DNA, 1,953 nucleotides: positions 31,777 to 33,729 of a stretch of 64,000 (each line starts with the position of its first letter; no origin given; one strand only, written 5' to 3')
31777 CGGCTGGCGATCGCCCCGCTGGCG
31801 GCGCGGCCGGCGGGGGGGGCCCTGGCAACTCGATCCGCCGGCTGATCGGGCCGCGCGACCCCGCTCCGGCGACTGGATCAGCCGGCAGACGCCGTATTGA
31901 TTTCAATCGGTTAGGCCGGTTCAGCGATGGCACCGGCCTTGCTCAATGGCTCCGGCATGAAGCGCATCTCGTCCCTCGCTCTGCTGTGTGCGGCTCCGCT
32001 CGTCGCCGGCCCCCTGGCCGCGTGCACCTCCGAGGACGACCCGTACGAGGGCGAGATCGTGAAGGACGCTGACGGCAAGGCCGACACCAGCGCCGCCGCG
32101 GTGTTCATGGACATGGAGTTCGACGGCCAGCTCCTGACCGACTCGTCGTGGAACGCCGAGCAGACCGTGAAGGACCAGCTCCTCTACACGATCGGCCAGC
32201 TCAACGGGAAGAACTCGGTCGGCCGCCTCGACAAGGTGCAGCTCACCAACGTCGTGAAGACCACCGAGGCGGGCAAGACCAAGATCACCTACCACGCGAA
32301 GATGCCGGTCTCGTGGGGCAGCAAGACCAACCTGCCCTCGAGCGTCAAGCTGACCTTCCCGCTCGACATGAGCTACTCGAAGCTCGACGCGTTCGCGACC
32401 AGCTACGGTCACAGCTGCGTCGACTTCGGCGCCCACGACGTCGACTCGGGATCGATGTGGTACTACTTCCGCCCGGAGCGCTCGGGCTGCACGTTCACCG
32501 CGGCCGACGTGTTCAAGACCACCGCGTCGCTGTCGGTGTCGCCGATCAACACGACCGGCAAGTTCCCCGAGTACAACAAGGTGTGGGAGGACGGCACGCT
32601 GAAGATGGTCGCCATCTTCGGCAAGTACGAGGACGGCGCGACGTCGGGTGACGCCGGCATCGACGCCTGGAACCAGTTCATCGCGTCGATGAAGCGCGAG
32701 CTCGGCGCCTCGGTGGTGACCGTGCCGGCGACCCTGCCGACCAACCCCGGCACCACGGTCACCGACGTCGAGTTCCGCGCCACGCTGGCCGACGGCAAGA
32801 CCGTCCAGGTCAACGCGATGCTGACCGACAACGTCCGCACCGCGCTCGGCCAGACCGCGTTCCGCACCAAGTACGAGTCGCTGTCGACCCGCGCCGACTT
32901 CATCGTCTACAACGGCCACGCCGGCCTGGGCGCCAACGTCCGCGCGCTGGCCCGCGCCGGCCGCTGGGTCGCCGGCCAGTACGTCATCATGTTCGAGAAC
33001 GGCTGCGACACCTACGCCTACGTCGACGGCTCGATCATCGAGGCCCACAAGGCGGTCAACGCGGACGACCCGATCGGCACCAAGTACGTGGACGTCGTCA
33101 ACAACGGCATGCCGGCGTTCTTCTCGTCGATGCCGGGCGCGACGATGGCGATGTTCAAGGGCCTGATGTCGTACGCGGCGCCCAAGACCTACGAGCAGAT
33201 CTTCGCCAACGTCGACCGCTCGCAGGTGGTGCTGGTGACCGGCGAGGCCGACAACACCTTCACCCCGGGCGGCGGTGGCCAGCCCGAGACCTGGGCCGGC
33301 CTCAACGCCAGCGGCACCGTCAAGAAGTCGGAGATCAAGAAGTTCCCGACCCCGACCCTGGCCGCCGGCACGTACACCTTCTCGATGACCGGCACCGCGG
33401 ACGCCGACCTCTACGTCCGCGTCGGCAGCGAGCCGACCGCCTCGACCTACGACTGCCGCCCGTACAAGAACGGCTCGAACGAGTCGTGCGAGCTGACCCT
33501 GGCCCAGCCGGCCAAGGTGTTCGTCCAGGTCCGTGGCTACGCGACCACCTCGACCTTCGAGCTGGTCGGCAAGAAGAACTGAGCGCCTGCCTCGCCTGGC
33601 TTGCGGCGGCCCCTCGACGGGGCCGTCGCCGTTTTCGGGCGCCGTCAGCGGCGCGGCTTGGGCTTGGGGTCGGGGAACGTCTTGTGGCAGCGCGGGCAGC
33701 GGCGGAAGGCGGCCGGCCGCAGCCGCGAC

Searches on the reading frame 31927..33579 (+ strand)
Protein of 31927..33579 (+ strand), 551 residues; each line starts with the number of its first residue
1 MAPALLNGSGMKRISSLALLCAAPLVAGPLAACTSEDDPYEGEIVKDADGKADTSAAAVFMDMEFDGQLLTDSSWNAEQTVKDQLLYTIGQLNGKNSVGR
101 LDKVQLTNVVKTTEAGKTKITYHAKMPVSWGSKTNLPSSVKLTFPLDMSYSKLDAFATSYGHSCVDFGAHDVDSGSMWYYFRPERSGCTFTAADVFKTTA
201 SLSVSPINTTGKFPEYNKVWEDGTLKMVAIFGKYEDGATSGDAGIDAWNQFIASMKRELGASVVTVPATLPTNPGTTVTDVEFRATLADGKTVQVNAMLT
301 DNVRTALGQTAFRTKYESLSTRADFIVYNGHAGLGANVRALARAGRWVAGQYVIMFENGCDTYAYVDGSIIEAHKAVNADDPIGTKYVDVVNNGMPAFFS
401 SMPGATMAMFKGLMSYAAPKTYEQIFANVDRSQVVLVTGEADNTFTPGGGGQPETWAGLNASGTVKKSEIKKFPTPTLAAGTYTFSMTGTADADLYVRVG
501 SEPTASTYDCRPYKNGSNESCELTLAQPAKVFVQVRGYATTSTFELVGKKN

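Call 45: search_protein_families(library=pfam, proteins=[window:31927-33579:+], max_evalue=0.001)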
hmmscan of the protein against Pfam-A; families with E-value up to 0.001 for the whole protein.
window:31927-33579:+ (551 aa): 1 family
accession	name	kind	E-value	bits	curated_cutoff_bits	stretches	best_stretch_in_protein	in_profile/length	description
PF04151.21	PPC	-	5.5e-10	40.4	25.9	1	479-536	11-69/70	Bacterial pre-peptidase C-terminal domain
